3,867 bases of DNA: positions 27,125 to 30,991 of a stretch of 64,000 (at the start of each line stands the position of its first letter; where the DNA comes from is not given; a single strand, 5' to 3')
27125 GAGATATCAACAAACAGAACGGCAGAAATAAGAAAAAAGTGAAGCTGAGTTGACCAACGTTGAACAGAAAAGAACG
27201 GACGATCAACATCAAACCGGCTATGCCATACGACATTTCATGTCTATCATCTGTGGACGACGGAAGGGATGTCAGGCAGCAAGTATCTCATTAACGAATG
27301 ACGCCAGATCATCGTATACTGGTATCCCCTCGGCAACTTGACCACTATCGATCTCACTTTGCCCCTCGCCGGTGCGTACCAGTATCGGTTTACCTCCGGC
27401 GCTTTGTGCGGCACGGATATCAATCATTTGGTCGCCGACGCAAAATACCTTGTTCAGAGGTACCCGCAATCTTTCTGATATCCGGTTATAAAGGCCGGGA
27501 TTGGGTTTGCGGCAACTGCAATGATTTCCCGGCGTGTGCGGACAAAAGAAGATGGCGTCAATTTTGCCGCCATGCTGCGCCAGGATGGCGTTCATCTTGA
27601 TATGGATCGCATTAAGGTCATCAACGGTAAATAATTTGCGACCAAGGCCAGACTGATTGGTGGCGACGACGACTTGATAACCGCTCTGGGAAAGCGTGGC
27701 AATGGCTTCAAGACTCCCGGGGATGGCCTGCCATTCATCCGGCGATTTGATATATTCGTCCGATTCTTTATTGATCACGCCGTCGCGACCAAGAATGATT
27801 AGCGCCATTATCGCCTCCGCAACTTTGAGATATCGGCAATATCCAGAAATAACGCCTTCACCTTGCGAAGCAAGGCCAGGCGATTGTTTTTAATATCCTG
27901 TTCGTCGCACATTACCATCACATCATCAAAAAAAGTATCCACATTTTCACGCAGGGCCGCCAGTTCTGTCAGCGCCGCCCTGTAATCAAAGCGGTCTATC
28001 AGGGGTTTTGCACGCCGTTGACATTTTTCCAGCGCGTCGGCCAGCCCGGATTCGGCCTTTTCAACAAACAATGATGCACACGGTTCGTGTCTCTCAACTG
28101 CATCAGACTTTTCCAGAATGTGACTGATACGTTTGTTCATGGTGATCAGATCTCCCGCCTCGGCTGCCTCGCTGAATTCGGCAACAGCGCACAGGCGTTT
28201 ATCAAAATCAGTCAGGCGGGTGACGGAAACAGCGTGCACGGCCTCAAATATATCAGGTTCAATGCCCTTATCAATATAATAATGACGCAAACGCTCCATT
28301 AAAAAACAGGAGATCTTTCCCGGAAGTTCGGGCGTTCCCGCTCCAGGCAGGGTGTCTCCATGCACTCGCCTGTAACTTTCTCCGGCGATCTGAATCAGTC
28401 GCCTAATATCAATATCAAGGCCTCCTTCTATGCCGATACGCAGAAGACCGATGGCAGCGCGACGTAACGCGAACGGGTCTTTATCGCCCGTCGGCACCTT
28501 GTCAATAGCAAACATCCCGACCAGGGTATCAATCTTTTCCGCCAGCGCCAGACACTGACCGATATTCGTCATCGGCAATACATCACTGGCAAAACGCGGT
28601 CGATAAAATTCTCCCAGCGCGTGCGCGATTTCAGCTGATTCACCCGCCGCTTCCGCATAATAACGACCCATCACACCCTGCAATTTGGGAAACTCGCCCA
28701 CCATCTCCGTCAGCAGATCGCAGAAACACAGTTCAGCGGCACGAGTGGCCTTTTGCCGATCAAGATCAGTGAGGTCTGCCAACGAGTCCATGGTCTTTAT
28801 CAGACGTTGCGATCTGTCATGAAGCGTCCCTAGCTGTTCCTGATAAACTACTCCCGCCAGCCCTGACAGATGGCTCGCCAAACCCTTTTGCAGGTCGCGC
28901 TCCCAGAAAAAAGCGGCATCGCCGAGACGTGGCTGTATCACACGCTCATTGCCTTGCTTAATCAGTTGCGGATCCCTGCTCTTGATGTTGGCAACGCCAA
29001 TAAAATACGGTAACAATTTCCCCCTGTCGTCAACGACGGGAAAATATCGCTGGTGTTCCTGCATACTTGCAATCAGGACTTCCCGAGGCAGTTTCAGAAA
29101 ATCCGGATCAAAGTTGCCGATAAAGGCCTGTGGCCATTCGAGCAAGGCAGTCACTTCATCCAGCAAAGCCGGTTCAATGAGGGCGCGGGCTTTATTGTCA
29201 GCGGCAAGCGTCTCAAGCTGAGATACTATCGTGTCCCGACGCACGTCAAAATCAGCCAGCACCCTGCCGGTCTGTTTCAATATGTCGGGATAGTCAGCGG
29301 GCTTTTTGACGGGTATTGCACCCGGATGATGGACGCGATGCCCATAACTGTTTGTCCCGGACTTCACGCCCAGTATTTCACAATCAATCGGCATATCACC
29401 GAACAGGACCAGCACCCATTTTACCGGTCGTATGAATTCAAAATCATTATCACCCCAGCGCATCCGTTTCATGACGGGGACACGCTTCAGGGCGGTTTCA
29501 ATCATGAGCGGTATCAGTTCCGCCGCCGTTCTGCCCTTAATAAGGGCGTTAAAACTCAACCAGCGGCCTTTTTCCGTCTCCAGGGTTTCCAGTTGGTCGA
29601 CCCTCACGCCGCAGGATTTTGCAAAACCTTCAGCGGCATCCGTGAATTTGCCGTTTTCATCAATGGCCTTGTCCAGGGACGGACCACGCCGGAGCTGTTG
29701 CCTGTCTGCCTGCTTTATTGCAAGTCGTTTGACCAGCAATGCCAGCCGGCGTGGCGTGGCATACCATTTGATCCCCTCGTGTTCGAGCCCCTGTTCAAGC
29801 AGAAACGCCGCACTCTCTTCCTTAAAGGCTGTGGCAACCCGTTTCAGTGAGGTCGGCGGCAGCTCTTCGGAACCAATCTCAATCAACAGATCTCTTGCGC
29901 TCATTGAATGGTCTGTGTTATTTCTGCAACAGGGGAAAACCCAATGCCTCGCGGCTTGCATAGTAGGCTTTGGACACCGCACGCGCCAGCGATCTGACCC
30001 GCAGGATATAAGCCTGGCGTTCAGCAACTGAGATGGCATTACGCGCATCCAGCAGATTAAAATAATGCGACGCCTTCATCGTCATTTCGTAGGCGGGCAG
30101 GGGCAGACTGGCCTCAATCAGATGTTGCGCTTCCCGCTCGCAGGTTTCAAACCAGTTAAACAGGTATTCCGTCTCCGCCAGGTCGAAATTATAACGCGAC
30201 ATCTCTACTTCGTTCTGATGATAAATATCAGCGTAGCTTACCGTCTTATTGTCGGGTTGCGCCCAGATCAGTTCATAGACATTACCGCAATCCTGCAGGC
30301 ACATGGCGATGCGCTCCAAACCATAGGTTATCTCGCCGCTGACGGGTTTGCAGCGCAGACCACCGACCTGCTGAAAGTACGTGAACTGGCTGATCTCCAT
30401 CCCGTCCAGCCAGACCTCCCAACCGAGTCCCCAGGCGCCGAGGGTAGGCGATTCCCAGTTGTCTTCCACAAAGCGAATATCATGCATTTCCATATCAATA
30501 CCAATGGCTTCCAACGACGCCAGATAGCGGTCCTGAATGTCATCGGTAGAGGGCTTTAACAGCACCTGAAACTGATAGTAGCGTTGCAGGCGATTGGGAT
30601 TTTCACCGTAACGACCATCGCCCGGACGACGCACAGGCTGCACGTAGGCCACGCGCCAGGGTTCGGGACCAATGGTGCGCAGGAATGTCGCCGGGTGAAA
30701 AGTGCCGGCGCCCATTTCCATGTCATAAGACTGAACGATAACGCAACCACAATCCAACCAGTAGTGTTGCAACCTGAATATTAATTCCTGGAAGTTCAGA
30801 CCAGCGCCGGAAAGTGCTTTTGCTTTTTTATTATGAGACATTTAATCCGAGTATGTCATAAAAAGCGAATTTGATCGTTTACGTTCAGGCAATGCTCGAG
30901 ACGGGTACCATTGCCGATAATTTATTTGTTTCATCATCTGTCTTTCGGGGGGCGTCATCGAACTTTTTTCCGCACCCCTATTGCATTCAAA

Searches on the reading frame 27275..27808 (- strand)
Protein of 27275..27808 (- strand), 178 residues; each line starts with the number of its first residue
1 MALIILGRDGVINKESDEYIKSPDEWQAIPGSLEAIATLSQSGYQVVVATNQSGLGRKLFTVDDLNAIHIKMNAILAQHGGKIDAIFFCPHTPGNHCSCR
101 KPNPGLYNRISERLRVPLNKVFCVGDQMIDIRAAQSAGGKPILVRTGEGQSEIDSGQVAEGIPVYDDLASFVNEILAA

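Call 49: search_protein_families(library=pfam, proteins=[window:27275-27808:-], max_evalue=0.001)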
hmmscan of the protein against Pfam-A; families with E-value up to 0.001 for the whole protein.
window:27275-27808:- (178 aa): 5 families
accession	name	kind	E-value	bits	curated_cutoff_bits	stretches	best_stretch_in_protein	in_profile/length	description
PF13242.12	Hydrolase_like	-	2.8e-13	50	22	1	99-169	2-73/75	HAD-hyrolase-like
PF00702.32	Hydrolase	-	2.7e-12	47.9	26.4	1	11-138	82-191/191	haloacid dehalogenase-like hydrolase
PF08645.17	PNK3P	-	1.4e-10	41.6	22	1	12-127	12-126/161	Polynucleotide kinase 3 phosphatase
PF13419.12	HAD_2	-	2e-10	41.5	23.8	1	94-143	128-177/178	Haloacid dehalogenase-like hydrolase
PF13344.12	Hydrolase_6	-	0.0003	21.2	27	1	9-58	6-45/101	Haloacid dehalogenase-like hydrolase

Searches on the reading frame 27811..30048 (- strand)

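Call 49: search_protein_families(library=pfam, proteins=[window:27811-30048:-], max_evalue=0.001)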
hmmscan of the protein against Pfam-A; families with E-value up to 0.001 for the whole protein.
window:27811-30048:- (746 aa): 2 families
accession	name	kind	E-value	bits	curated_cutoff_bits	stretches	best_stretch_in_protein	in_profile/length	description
PF02092.22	tRNA_synt_2f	-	3.2e-197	657.1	29.2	1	54-605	1-535/536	Glycyl-tRNA synthetase beta subunit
PF05746.21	DALR_1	-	4.4e-09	36.9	22.3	1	639-734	6-102/117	DALR anticodon binding domain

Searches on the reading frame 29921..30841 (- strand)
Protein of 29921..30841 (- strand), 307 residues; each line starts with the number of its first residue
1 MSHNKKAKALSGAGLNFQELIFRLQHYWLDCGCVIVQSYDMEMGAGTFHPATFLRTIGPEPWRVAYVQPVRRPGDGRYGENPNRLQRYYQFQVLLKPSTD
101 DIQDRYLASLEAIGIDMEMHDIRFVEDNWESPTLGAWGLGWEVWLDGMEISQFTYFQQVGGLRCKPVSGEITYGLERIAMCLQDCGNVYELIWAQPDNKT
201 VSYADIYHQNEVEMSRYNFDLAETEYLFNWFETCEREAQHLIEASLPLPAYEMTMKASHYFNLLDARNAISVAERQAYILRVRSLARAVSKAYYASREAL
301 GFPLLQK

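Call 49: search_protein_families(library=pfam, proteins=[window:29921-30841:-], max_evalue=0.001)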
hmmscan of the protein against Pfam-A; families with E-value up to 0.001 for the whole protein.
window:29921-30841:- (307 aa): 1 family
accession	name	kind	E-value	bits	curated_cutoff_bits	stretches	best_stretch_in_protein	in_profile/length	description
PF02091.20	tRNA-synt_2e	-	1.1e-144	481.3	27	1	17-298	1-278/278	Glycyl-tRNA synthetase alpha subunit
